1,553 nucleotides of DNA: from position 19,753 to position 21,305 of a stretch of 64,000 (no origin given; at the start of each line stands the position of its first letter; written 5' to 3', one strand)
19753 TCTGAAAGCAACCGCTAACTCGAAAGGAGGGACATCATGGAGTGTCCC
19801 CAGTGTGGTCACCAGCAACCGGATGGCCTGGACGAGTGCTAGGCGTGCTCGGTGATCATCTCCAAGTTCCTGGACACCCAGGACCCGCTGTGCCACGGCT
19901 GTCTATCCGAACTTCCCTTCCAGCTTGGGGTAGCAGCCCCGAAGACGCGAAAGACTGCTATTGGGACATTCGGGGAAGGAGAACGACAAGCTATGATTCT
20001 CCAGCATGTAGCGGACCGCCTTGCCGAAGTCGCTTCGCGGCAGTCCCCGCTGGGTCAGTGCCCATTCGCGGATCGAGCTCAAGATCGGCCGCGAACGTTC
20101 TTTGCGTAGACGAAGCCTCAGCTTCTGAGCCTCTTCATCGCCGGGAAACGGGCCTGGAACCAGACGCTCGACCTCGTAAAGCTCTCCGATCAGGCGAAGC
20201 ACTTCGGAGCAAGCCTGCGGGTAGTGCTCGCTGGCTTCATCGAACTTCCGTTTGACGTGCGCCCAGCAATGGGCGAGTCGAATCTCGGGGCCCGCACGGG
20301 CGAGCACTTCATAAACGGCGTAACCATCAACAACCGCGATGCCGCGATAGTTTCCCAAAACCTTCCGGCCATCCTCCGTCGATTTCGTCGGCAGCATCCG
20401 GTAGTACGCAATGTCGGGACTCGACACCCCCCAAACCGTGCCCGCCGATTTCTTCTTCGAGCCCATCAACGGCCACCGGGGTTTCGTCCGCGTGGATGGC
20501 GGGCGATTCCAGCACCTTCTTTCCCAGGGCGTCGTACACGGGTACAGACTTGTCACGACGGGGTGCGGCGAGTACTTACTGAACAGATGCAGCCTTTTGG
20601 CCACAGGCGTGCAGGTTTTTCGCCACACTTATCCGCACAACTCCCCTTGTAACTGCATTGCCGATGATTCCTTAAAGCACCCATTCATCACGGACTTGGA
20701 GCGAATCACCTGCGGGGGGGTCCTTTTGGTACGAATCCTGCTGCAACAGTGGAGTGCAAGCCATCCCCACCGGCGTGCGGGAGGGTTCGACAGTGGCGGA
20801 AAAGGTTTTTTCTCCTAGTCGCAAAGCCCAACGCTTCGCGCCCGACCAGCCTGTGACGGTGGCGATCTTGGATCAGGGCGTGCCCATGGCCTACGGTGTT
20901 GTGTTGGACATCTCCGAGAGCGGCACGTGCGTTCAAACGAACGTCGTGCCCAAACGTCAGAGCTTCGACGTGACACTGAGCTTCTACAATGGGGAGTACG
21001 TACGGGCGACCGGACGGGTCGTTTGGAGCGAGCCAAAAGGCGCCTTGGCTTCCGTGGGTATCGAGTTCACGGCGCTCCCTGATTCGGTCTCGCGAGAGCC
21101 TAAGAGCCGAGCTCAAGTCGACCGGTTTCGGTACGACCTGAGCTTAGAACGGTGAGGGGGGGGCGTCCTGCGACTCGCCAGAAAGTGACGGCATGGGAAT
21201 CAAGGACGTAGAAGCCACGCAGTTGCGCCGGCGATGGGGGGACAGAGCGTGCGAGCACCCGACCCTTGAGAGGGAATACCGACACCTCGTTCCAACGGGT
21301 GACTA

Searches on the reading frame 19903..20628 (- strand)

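Call 24: search_protein_families(library=pfam, proteins=[window:19903-20628:-], max_evalue=0.01)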
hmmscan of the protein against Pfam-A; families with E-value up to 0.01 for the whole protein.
window:19903-20628:- (241 aa): 1 family
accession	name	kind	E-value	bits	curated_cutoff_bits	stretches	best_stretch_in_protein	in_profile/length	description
PF03050.20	DDE_Tnp_IS66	-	5.4e-30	105.2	23.1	1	56-213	83-241/284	Transposase IS66 family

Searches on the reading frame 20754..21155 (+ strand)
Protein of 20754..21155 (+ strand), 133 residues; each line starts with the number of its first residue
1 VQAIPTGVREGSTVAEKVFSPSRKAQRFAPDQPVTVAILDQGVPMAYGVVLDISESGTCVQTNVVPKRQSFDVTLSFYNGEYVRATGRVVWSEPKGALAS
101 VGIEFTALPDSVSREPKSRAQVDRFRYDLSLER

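Call 51: search_protein_families(library=pfam, proteins=[window:20754-21155:+], max_evalue=0.001)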
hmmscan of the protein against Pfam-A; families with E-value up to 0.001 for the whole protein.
window:20754-21155:+ (133 aa): 1 family
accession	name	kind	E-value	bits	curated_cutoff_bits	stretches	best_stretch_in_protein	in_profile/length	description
PF07238.19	PilZ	-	1.5e-10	41.8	22.5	1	23-111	3-91/102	PilZ domain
